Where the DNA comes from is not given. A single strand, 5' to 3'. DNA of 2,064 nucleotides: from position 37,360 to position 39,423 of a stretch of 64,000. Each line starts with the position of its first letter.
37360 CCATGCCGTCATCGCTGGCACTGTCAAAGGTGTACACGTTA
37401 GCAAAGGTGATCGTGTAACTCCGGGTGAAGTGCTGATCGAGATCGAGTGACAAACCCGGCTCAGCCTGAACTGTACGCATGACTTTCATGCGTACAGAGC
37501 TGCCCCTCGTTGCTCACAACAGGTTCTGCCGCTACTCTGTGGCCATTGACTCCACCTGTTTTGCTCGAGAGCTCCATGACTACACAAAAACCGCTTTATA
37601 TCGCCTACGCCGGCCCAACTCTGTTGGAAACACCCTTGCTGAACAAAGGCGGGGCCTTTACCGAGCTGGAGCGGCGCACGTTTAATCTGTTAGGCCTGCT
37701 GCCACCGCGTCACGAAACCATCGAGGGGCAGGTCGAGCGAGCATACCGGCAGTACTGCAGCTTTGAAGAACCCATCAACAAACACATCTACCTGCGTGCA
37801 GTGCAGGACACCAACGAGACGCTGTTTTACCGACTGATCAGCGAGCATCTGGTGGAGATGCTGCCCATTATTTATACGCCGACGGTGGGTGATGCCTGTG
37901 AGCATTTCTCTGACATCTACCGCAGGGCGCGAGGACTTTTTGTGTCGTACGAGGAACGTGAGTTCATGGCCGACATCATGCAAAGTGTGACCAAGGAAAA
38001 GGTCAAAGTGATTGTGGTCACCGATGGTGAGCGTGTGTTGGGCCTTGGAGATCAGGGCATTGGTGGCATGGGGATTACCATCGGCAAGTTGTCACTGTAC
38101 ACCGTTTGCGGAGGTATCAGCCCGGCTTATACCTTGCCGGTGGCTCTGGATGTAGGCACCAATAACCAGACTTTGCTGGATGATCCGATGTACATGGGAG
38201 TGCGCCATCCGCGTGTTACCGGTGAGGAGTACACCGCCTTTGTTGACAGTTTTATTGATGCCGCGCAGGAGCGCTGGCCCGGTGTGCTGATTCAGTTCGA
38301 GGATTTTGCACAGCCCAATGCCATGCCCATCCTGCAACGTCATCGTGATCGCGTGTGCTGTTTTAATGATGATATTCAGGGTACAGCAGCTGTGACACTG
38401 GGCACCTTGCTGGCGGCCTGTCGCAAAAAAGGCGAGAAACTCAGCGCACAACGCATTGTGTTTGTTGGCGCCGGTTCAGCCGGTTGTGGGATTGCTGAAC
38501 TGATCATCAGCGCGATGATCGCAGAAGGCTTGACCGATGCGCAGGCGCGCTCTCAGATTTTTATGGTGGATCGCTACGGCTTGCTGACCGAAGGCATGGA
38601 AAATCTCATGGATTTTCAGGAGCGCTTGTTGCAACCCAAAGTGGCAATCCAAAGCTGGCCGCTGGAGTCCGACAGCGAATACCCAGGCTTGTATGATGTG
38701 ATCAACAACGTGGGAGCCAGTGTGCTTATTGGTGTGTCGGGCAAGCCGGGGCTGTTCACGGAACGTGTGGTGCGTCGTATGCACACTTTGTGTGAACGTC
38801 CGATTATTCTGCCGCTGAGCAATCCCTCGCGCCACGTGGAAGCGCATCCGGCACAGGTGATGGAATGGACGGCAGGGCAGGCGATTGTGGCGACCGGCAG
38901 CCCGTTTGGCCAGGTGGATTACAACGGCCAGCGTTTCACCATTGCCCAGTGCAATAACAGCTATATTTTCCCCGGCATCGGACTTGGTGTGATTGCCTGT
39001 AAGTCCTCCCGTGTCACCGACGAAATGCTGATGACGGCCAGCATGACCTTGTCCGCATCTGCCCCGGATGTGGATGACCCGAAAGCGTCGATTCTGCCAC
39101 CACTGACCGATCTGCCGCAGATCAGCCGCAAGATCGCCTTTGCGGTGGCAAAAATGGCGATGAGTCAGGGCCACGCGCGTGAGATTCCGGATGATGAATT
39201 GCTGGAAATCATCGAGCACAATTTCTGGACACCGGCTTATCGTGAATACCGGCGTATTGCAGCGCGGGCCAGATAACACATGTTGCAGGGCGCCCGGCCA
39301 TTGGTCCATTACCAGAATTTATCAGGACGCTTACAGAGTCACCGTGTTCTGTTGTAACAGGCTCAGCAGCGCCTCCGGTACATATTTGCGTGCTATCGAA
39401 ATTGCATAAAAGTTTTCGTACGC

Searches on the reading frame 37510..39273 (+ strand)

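Call 6: search_protein_families(library=pfam, proteins=[window:37510-39273:+])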
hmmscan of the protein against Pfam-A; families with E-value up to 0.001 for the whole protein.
window:37510-39273:+ (588 aa): 2 families
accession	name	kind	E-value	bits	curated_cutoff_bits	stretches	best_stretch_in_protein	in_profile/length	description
PF03949.21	Malic_M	-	1.1e-97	326.9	23.5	1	289-551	1-258/258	Malic enzyme, NAD binding domain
PF00390.24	malic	-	4.9e-75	251.8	23.1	1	99-279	1-182/182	Malic enzyme, N-terminal domain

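Call 7: search_protein_families(library=ncbifam, proteins=[window:37510-39273:+])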
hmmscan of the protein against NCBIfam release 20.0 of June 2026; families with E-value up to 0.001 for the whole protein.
window:37510-39273:+ (588 aa): 3 families
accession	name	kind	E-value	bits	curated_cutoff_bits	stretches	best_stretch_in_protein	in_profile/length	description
NF010052.0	PRK13529.1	subfamily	1.1e-250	833.1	326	1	22-582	5-563/564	oxaloacetate-decarboxylating malate dehydrogenase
NF041582.1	malolactic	exception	4.9e-165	550.2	850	1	38-577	2-536/536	malolactic enzyme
NF009501.0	PRK12861.1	subfamily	8.8e-13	47.2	1178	1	261-518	135-356/764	NADP-dependent malic enzyme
